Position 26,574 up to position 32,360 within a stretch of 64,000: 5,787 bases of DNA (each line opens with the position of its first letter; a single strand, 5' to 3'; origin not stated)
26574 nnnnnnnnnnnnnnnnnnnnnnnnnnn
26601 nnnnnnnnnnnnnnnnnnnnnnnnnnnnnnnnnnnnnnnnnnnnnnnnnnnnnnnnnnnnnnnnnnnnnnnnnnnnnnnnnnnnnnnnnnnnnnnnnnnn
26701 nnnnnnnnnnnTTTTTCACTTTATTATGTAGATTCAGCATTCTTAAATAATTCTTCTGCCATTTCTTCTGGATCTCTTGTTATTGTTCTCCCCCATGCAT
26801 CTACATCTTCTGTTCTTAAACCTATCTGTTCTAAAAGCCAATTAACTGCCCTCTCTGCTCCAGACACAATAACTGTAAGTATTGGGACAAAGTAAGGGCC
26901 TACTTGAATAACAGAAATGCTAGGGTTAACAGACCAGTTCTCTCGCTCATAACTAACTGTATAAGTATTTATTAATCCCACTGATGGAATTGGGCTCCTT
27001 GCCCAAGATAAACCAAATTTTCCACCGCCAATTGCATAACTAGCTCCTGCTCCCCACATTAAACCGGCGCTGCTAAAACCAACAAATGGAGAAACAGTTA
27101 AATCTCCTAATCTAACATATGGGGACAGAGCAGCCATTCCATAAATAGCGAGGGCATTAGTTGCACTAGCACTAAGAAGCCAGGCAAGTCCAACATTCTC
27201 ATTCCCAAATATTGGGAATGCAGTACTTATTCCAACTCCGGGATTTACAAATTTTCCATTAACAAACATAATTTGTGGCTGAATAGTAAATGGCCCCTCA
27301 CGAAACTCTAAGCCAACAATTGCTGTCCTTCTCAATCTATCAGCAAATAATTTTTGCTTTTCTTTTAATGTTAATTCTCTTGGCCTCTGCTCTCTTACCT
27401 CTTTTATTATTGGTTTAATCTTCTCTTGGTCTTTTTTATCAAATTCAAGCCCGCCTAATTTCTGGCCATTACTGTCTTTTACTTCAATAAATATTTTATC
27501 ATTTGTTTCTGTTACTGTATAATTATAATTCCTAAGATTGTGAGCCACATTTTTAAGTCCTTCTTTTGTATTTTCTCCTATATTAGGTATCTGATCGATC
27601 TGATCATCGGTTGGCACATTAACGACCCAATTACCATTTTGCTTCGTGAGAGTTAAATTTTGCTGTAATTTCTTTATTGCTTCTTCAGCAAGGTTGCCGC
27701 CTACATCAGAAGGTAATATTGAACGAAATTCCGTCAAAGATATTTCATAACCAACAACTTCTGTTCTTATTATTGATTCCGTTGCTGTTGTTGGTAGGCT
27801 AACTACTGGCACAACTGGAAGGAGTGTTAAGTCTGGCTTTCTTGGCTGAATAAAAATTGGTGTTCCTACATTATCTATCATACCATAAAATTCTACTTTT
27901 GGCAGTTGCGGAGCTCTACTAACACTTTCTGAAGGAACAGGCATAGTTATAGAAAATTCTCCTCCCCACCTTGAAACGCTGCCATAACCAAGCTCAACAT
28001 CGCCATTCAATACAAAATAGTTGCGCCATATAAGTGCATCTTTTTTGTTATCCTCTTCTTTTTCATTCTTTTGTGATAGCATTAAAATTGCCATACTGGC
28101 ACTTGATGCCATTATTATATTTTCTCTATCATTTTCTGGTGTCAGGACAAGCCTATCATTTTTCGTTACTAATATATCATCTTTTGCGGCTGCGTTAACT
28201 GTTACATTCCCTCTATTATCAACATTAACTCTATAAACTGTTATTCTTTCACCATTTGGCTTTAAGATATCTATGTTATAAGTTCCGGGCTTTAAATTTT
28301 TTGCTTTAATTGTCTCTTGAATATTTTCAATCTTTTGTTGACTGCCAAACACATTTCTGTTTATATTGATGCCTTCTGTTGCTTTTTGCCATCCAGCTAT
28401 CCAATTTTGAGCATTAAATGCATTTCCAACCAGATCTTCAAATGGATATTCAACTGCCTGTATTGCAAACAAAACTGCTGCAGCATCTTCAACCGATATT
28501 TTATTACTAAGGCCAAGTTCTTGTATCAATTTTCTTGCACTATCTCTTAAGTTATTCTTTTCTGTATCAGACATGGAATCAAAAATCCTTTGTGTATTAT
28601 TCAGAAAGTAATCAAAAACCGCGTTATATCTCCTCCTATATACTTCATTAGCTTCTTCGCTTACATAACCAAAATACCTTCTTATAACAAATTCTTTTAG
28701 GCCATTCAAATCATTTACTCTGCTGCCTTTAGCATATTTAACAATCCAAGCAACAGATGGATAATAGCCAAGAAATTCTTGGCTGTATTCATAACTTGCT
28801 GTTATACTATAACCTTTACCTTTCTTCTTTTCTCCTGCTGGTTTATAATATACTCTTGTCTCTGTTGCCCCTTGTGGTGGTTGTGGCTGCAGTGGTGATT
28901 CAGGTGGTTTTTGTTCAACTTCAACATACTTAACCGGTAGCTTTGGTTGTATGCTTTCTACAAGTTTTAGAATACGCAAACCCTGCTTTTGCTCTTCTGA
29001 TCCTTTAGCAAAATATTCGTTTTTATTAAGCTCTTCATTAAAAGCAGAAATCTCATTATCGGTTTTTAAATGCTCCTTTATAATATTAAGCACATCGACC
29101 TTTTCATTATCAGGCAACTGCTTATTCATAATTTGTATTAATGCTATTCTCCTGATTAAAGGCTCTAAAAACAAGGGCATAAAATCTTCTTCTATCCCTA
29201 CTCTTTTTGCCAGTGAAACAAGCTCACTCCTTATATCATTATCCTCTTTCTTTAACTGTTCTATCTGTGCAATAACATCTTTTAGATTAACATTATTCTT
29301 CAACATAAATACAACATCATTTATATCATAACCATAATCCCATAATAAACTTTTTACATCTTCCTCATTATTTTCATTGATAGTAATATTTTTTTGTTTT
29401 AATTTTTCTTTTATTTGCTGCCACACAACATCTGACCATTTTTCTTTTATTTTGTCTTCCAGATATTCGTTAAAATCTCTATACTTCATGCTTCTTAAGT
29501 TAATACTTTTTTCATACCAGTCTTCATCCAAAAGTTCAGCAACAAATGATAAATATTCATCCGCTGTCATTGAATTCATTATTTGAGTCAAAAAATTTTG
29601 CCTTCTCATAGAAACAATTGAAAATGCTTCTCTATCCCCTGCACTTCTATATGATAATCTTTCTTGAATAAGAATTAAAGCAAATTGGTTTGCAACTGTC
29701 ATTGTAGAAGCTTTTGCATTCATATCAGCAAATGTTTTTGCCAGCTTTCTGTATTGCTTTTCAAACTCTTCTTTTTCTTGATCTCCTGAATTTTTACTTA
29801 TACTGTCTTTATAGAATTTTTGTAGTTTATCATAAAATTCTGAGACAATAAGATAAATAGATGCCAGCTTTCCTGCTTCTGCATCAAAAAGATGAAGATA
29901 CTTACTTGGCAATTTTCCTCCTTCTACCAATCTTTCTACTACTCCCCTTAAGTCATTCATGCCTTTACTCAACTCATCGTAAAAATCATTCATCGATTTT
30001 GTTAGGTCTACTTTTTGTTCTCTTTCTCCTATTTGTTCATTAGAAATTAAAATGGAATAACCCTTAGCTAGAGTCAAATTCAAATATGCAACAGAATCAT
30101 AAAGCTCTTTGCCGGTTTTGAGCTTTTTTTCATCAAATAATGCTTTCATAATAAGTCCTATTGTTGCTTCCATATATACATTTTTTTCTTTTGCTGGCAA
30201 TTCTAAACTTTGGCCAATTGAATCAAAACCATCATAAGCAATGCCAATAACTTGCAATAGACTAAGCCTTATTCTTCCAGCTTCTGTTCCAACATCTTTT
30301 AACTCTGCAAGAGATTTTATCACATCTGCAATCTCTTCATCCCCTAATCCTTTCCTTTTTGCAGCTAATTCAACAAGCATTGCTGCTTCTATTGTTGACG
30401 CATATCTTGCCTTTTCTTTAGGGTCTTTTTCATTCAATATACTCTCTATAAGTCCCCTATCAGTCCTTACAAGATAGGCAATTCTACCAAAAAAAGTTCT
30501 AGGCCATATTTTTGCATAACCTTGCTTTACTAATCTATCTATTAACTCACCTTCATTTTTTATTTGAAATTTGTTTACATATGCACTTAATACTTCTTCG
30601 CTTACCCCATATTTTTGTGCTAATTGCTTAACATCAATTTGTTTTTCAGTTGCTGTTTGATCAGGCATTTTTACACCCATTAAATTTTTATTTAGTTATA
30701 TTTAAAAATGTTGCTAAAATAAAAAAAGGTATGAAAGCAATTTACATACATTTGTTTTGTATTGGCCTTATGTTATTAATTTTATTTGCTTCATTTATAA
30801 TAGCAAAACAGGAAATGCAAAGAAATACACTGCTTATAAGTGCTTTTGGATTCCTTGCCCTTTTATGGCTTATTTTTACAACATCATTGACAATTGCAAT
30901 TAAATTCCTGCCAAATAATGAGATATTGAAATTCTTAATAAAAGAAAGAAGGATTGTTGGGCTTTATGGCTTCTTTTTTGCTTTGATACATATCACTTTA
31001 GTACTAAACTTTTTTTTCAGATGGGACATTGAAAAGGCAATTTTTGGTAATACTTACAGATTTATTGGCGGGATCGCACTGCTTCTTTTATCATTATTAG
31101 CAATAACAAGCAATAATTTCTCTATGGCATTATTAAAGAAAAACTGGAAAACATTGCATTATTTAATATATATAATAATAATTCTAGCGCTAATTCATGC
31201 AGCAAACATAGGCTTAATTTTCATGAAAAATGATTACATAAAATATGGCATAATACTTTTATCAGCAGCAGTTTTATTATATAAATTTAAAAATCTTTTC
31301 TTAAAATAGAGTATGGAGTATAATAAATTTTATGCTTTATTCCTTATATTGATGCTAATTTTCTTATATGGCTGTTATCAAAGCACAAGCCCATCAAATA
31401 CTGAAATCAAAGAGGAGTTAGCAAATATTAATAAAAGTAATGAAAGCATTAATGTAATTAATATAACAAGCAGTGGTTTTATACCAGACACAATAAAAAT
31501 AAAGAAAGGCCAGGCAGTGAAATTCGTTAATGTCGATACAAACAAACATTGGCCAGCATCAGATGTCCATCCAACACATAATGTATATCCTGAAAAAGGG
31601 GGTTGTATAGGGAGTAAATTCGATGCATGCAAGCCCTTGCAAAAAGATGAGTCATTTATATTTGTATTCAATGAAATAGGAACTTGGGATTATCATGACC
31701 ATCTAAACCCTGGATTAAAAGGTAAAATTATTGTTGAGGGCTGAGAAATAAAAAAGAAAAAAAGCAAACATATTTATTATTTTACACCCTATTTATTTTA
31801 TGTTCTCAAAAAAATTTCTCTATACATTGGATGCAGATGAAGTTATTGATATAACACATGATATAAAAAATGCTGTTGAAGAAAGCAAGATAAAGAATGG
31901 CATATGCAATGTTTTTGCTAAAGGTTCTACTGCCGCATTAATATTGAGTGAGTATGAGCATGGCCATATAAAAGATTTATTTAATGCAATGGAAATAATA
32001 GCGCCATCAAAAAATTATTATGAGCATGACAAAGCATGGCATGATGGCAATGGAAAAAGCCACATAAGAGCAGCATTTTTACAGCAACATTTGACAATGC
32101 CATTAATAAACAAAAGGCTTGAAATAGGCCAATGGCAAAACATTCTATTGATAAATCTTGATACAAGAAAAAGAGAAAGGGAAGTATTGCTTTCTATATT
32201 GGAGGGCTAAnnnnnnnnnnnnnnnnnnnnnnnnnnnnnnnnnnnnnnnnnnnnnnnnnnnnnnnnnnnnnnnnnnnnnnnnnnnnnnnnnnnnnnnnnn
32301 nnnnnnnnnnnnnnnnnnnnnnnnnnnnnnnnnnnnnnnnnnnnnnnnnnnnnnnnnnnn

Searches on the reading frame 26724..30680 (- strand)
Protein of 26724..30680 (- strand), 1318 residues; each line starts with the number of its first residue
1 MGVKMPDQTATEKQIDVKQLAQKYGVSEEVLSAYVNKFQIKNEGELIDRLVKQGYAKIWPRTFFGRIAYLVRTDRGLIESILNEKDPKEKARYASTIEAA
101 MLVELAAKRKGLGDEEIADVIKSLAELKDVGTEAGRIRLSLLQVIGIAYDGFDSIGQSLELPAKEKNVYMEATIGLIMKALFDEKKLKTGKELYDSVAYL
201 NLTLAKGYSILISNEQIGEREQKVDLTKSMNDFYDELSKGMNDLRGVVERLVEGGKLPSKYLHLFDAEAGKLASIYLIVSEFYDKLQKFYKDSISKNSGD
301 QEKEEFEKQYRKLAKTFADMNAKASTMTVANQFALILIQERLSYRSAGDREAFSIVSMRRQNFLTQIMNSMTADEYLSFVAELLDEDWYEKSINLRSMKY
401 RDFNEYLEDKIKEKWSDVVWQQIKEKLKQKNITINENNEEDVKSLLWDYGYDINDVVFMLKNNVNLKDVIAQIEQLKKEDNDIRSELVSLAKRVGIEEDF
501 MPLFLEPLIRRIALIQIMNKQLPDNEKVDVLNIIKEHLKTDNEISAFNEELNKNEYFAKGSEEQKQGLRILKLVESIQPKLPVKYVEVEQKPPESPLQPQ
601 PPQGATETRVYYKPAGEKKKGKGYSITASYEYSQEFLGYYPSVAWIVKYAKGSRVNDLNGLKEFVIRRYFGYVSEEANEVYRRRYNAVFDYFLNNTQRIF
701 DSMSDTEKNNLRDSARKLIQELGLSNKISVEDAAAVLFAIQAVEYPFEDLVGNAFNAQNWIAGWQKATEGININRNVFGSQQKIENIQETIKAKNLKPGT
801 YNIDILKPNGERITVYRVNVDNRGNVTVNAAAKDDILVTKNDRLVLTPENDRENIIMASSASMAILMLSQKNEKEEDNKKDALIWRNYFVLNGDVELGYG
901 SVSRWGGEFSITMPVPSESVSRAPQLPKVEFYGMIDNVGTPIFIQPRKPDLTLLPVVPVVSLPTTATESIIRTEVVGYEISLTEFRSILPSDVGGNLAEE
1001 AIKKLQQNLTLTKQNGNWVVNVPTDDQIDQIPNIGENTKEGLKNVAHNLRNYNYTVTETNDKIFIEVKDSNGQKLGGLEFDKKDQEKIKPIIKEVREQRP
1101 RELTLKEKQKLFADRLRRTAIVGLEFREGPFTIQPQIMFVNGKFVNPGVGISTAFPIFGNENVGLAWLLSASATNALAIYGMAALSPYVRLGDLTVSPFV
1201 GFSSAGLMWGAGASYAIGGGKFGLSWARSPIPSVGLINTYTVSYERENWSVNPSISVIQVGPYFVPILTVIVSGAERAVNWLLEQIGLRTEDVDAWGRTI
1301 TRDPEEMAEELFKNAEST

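Call 6: search_protein_families(library=pfam, proteins=[window:26724-30680:-], max_evalue=0.1)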
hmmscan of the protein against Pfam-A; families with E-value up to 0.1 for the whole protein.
window:26724-30680:- (1318 aa): 2 families
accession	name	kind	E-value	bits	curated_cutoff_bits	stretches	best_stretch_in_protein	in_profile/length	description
PF07934.18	OGG_N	-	0.0046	17.6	23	0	851-899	45-84/115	8-oxoguanine DNA glycosylase, N-terminal domain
PF01527.26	HTH_Tnp_1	-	0.048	14.3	24.1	0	11-46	20-54/75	Transposase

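Call 18: search_protein_families(library=ncbifam, proteins=[window:26724-30680:-], max_evalue=0.1)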
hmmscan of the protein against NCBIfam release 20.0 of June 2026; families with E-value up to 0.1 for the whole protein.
window:26724-30680:- (1318 aa): 1 family
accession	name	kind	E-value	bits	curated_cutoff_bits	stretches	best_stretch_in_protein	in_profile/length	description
NF007901.0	PRK10610.1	equivalog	0.059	13.5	189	0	710-747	16-53/129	chemotaxis response regulator CheY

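Call 60: search_solved_structures(query=window:26724-30680:-, max_evalue=1)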
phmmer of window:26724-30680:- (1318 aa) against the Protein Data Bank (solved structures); distinct sequences matched with E-value up to 1: 0.

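Call 67: find_homologous_proteins(query=A8, max_evalue=0.001)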
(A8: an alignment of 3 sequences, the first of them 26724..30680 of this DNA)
Query A8 (3 sequences) (1318 aa, profile of the alignment): 1 proteins with E <= 0.001 among 8000 candidates.
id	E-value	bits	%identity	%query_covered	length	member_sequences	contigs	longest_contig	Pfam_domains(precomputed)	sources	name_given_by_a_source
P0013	0.0e+0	2219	100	100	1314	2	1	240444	-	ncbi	ncbi:MAG: hypothetical protein QXP22_03005 [Candidatus Anstonellales archaeon]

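Call 85: search_protein_families(library=phrogs, proteins=[window:26724-30680:-], max_evalue=0.01)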
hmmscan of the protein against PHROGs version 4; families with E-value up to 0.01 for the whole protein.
window:26724-30680:- (1318 aa): 0 families

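Call 91: search_solved_structures(query=A8, max_evalue=5)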
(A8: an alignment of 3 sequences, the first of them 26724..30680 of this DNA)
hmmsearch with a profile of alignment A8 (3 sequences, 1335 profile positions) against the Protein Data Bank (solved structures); distinct sequences matched with E-value up to 5: 3.
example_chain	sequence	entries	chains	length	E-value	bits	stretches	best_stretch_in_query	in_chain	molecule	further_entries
5xtc_h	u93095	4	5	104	2.1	8.8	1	746-807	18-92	NADH dehydrogenase [ubiquinone] iron-sulfur protein 5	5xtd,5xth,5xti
9ti4_h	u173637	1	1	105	2.2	8.8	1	746-807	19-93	NADH dehydrogenase [ubiquinone] iron-sulfur protein 5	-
9cwt_h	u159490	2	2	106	2.3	8.7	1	746-807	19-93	NADH dehydrogenase [ubiquinone] iron-sulfur protein 5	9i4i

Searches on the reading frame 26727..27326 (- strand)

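Call 93: search_protein_families(library=pfam, proteins=[window:26727-27326:-], max_evalue=10)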
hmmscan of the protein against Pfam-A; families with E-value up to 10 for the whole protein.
seq(200 aa): 1 family
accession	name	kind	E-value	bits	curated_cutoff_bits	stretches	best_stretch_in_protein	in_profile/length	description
PF04746.17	DUF575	-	0.023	15.4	25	1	28-57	14-43/101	Protein of unknown function (DUF575)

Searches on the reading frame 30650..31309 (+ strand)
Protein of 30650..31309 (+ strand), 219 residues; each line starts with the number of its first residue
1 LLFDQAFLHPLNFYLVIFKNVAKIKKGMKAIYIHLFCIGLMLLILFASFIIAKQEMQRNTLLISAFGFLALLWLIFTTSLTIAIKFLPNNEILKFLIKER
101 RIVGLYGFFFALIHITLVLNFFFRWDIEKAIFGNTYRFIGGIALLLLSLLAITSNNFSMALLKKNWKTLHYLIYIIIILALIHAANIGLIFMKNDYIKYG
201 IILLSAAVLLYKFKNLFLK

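Call 9: search_protein_families(library=pfam, proteins=[window:30650-31309:+], max_evalue=0.001)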
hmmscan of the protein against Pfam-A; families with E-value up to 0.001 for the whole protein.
window:30650-31309:+ (219 aa): 1 family
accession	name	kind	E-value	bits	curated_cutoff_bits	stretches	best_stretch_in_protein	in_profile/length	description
PF01794.25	Ferric_reduct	-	7.4e-11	42.6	28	1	66-180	1-120/121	Ferric reductase like transmembrane component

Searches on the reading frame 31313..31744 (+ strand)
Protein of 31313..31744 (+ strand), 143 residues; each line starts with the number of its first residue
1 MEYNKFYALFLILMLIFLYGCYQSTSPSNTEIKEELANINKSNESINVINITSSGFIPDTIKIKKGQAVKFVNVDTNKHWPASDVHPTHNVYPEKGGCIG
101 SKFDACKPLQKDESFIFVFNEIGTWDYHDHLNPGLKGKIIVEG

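Call 9: search_protein_families(library=pfam, proteins=[window:31313-31744:+], max_evalue=0.001)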
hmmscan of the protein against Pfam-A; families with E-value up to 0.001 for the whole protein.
window:31313-31744:+ (143 aa): 2 families
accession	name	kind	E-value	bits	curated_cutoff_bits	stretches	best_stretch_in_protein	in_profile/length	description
PF13473.12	Cupredoxin_1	-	3.3e-06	27.5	27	1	14-141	4-104/104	Cupredoxin-like domain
PF00127.26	Copper-bind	-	0.00086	20.1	21.2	0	54-142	12-99/99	Copper binding proteins, plastocyanin/azurin family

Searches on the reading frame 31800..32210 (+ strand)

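Call 9: search_protein_families(library=pfam, proteins=[window:31800-32210:+], max_evalue=0.001)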
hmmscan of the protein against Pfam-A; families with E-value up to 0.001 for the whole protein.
window:31800-32210:+ (136 aa): 1 family
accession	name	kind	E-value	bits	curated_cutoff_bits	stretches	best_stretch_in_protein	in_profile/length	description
PF01894.22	UPF0047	-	1.4e-31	109.5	27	1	17-133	1-117/117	Uncharacterised protein family UPF0047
